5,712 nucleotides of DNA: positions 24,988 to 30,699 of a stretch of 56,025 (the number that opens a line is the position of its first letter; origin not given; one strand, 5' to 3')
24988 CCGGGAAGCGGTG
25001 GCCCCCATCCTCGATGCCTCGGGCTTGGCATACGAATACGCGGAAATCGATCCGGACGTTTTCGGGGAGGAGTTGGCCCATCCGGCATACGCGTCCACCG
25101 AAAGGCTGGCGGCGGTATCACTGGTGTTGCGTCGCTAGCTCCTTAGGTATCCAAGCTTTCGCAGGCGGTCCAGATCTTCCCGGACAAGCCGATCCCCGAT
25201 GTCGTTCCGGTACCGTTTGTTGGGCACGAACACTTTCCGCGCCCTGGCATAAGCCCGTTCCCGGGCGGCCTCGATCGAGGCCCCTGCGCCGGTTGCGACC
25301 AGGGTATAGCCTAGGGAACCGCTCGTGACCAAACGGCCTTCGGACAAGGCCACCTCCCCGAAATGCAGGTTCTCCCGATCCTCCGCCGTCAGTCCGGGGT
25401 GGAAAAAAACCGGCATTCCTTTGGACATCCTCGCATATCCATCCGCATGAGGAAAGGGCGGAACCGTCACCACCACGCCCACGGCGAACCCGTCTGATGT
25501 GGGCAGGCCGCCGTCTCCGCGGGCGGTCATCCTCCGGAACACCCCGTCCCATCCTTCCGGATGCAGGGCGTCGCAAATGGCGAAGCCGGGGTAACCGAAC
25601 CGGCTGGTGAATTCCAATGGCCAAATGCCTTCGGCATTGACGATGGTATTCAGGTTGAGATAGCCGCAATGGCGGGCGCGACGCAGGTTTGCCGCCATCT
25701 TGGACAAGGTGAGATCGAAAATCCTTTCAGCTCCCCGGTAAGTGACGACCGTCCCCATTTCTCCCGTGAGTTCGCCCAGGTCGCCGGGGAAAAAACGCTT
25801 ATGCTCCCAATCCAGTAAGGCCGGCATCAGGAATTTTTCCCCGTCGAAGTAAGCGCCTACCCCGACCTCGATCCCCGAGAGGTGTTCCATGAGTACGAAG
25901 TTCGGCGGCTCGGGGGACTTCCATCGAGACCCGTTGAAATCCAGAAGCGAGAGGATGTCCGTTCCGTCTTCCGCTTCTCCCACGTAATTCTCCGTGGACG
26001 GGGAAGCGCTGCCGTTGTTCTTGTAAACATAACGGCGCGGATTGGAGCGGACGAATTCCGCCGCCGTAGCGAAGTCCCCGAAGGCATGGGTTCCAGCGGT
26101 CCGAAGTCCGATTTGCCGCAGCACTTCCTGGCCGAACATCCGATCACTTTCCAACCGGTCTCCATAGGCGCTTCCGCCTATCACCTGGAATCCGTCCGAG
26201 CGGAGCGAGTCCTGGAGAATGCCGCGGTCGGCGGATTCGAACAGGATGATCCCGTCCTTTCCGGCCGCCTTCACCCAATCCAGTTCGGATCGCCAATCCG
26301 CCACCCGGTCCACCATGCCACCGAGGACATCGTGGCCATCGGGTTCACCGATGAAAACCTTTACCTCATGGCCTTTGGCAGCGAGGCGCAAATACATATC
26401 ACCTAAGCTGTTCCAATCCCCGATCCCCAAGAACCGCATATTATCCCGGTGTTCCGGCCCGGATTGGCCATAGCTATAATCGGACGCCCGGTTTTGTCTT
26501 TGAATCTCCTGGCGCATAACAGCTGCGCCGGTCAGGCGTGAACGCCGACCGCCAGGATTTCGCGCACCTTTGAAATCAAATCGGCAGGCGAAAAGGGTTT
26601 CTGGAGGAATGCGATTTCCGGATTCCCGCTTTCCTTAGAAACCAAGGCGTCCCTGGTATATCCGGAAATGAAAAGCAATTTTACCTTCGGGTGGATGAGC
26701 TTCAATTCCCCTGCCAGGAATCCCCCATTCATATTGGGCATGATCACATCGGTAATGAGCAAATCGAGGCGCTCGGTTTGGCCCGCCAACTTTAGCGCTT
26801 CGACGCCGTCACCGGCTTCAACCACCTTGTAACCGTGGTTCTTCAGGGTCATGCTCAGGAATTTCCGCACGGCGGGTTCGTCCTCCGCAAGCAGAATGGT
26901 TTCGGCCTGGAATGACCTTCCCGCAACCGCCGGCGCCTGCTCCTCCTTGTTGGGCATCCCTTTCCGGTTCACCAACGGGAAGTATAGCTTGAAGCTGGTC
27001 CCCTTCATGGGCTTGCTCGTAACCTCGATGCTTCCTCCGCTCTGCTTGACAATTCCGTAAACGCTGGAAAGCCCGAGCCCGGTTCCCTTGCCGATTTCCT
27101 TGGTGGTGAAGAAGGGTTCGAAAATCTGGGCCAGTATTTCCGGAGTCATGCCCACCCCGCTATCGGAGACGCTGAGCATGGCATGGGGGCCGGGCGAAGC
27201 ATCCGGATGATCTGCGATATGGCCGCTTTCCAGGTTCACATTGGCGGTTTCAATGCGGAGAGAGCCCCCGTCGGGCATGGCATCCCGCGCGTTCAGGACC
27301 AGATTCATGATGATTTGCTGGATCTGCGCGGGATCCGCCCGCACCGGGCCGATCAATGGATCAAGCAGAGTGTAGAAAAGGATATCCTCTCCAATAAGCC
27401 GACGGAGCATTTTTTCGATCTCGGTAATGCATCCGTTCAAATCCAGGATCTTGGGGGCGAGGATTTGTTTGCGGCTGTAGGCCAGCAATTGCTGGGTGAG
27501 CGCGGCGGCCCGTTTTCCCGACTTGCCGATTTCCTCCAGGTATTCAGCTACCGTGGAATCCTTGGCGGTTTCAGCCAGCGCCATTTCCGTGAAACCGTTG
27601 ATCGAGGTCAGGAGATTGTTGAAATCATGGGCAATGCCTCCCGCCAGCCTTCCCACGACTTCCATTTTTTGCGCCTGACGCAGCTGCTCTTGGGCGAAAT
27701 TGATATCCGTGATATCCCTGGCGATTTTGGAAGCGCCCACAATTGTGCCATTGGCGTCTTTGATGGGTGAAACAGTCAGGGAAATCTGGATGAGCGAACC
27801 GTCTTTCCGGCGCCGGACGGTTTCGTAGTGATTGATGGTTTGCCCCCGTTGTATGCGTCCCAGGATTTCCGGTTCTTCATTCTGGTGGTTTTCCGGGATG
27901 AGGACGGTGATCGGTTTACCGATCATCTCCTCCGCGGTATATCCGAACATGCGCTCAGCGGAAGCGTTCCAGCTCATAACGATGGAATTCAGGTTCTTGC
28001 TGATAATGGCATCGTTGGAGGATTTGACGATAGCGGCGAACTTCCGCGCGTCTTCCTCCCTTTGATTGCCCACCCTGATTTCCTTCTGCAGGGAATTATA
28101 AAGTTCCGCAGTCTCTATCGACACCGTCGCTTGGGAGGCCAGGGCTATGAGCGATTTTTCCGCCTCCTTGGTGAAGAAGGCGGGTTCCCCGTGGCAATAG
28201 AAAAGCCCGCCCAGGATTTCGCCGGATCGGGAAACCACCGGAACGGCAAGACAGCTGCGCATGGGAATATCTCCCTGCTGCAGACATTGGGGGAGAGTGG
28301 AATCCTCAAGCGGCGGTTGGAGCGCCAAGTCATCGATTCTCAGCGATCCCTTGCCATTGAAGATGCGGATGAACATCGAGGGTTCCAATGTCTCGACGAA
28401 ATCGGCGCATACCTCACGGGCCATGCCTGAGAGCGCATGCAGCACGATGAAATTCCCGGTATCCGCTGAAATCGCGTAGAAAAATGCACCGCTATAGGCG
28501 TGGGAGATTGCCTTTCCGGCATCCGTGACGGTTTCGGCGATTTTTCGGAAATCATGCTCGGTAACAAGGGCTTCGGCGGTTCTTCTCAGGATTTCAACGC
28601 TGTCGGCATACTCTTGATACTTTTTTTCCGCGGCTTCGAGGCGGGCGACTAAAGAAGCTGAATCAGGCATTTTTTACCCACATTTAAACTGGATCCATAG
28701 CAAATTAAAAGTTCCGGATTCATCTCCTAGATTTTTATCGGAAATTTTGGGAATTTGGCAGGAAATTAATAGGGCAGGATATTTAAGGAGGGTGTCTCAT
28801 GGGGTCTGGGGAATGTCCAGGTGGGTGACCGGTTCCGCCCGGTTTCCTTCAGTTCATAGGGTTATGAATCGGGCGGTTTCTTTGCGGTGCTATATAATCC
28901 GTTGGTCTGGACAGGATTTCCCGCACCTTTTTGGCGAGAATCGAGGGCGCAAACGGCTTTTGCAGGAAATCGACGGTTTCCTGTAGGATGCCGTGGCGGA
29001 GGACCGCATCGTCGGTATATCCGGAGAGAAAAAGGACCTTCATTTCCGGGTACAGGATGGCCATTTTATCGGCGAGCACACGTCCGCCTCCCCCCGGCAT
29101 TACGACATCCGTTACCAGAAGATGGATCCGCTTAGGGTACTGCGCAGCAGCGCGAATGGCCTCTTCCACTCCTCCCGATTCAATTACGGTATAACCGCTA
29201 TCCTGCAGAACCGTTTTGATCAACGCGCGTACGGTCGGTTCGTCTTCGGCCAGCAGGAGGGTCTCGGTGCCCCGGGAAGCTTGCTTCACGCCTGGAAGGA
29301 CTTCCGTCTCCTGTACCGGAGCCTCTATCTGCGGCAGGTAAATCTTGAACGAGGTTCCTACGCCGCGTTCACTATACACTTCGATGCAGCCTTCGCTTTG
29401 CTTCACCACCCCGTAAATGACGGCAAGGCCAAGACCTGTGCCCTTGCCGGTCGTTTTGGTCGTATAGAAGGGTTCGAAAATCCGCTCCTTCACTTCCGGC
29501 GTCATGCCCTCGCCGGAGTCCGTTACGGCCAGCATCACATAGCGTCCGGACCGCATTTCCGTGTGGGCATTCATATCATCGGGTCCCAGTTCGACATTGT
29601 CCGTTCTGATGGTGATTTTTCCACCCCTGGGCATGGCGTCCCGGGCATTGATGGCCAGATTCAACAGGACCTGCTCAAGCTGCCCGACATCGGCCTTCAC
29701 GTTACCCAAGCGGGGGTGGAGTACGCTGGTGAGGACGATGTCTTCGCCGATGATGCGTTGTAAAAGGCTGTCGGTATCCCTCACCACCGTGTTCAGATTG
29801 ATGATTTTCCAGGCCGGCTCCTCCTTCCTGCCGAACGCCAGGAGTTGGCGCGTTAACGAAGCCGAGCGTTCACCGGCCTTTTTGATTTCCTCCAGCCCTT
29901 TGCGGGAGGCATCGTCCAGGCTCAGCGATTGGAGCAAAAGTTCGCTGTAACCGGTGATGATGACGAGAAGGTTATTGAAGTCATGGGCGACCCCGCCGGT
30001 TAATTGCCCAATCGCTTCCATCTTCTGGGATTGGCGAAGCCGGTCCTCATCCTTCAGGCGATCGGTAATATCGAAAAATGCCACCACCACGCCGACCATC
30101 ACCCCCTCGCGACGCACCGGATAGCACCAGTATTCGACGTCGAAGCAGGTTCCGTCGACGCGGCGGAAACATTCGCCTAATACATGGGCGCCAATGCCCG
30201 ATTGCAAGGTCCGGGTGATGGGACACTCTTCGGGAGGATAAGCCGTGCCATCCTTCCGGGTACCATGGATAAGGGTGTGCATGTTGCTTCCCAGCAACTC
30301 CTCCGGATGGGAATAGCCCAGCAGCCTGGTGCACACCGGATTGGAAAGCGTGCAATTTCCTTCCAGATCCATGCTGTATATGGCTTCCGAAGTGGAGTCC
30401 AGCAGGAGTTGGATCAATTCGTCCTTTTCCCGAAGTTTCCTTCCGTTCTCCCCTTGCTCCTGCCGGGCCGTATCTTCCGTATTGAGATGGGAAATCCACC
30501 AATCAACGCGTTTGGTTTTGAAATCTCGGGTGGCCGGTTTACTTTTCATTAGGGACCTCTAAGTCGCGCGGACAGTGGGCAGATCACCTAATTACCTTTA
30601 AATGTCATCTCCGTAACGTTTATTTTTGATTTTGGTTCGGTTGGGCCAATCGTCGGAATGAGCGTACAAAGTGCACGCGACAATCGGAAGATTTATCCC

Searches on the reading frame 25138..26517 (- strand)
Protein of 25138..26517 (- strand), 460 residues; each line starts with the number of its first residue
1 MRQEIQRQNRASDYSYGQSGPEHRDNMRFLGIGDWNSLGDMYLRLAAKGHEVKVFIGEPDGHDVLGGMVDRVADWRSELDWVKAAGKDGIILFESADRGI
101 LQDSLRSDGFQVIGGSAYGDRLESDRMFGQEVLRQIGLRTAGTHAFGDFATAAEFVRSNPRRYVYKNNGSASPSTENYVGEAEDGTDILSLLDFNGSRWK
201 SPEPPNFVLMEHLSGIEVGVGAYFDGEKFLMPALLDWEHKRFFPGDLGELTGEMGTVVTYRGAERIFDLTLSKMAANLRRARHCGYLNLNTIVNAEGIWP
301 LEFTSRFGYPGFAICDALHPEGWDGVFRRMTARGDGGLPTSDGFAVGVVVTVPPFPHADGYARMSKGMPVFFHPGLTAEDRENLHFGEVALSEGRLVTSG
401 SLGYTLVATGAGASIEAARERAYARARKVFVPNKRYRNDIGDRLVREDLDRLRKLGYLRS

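Call 63: search_protein_families(library=pfam, proteins=[window:25138-26517:-], max_evalue=0.00001)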
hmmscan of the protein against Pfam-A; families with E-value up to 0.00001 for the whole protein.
window:25138-26517:- (460 aa): 2 families
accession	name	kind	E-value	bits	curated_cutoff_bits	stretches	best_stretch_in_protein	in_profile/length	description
PF01071.24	GARS_A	-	5.5e-12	46.4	27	1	125-310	2-192/194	Phosphoribosylglycinamide synthetase, ATP-grasp (A) domain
PF02843.22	GARS_C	-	5.3e-09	36.7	34.8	1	364-443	15-92/92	Phosphoribosylglycinamide synthetase, C domain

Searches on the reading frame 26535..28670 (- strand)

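Call 63: search_protein_families(library=pfam, proteins=[window:26535-28670:-], max_evalue=0.00001)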
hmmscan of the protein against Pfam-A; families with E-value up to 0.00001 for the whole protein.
window:26535-28670:- (712 aa): 9 families
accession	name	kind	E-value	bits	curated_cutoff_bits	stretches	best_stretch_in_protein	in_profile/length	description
PF02518.31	HATPase_c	-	8.5e-23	81.4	26.4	1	446-566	2-109/111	Histidine kinase-, DNA gyrase B-, and HSP90-like ATPase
PF00989.32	PAS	-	9e-20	71.2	22.6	1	210-320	2-113/113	PAS fold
PF13426.13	PAS_9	-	8.8e-19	68.1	27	1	220-322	2-103/103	PAS domain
PF00072.30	Response_reg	-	2.9e-18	66.5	30.2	1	592-703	1-111/111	Response regulator receiver domain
PF08448.16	PAS_4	-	5.5e-13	49.6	23.1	1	216-322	2-107/110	PAS fold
PF00512.31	HisKA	-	3.3e-11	43.5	26.9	1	340-402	3-64/66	His Kinase A (phospho-acceptor) domain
PF13185.12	GAF_2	-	2e-09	38.2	28.6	1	38-186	1-136/136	GAF domain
PF08447.18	PAS_3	-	7.7e-09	36.1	25.6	1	232-315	2-87/89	PAS fold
PF01590.32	GAF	-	3.2e-06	28.1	22.4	0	90-185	45-133/133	GAF domain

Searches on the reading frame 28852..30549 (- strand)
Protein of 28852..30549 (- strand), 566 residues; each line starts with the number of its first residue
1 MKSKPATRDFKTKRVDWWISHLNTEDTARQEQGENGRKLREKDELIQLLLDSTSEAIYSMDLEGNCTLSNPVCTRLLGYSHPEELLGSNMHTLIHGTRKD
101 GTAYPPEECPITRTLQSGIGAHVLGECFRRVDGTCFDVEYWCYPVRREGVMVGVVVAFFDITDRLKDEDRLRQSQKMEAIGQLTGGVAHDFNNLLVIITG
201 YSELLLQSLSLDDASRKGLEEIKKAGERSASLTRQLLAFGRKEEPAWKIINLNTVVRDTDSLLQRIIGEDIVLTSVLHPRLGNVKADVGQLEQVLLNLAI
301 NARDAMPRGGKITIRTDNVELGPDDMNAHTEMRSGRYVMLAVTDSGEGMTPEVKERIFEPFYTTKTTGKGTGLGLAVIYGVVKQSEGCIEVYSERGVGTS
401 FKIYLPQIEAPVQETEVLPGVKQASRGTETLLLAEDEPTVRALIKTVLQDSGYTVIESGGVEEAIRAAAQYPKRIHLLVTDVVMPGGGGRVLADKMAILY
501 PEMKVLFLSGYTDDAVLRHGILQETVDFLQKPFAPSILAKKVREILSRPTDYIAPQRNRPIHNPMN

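Call 63: search_protein_families(library=pfam, proteins=[window:28852-30549:-], max_evalue=0.00001)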
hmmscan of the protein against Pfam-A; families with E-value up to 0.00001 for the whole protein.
window:28852-30549:- (566 aa): 5 families
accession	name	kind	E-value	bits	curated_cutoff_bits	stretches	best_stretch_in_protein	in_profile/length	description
PF02518.31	HATPase_c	-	9.7e-22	78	26.4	1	287-407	2-109/111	Histidine kinase-, DNA gyrase B-, and HSP90-like ATPase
PF00072.30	Response_reg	-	3.6e-16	59.7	30.2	1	432-542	2-110/111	Response regulator receiver domain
PF00512.31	HisKA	-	7.9e-09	35.9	26.9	1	181-244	3-65/66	His Kinase A (phospho-acceptor) domain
PF13426.13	PAS_9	-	6.9e-07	29.9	27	1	57-163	4-103/103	PAS domain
PF00989.32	PAS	-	1.7e-06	28.5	22.6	1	46-160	3-112/113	PAS fold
